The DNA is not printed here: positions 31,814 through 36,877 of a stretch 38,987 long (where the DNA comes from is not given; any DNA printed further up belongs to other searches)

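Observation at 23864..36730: One 12.9-kb ORF encodes a 4,288-aa anchored giant protein with no recognisable family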

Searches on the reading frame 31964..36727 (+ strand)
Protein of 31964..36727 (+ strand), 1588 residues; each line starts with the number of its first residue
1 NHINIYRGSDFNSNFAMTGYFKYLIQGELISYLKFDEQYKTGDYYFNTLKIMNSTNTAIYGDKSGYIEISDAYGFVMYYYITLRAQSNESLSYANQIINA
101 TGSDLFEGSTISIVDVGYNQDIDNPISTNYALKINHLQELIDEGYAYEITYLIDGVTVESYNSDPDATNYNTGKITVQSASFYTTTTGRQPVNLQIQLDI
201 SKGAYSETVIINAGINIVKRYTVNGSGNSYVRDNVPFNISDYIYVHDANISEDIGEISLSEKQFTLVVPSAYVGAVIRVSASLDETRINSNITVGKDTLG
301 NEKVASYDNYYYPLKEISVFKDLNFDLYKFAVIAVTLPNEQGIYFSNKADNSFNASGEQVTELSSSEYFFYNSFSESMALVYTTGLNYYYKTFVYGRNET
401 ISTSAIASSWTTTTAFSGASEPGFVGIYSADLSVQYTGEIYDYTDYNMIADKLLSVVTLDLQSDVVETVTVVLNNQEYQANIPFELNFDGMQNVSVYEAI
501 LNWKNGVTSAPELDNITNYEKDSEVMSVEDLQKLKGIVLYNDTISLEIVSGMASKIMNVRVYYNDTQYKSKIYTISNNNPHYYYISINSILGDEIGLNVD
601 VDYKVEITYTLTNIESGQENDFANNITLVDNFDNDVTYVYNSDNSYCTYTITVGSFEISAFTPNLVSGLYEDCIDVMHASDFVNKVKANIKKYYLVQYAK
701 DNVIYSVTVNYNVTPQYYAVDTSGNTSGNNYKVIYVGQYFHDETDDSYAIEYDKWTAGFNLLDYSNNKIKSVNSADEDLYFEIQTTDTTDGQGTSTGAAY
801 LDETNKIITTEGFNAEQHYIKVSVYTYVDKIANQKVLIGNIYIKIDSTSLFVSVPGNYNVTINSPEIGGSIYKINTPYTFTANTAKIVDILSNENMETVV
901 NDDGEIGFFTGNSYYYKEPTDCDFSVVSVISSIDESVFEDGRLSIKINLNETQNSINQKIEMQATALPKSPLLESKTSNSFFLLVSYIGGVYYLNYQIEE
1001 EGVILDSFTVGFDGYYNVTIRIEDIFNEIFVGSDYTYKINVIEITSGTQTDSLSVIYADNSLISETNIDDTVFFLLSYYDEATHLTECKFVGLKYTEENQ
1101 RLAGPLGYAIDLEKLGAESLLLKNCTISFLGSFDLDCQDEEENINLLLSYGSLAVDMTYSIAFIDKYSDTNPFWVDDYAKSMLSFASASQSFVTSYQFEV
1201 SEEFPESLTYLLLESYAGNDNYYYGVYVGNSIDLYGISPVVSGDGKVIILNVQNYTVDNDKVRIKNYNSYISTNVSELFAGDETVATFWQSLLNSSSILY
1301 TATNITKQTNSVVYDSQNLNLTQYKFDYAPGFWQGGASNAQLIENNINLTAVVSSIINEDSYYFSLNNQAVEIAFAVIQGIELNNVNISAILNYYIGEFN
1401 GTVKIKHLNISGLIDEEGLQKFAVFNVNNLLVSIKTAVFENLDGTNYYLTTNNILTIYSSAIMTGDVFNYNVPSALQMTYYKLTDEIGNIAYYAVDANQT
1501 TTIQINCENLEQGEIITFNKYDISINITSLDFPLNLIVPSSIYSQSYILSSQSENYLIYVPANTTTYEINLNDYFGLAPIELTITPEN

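Call 28: find_homologous_proteins(query=window:31964-36727:+, max_evalue=0.001)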
Query window:31964-36727:+: 8000 candidates shared short words with the query, none scored E <= 0.001.
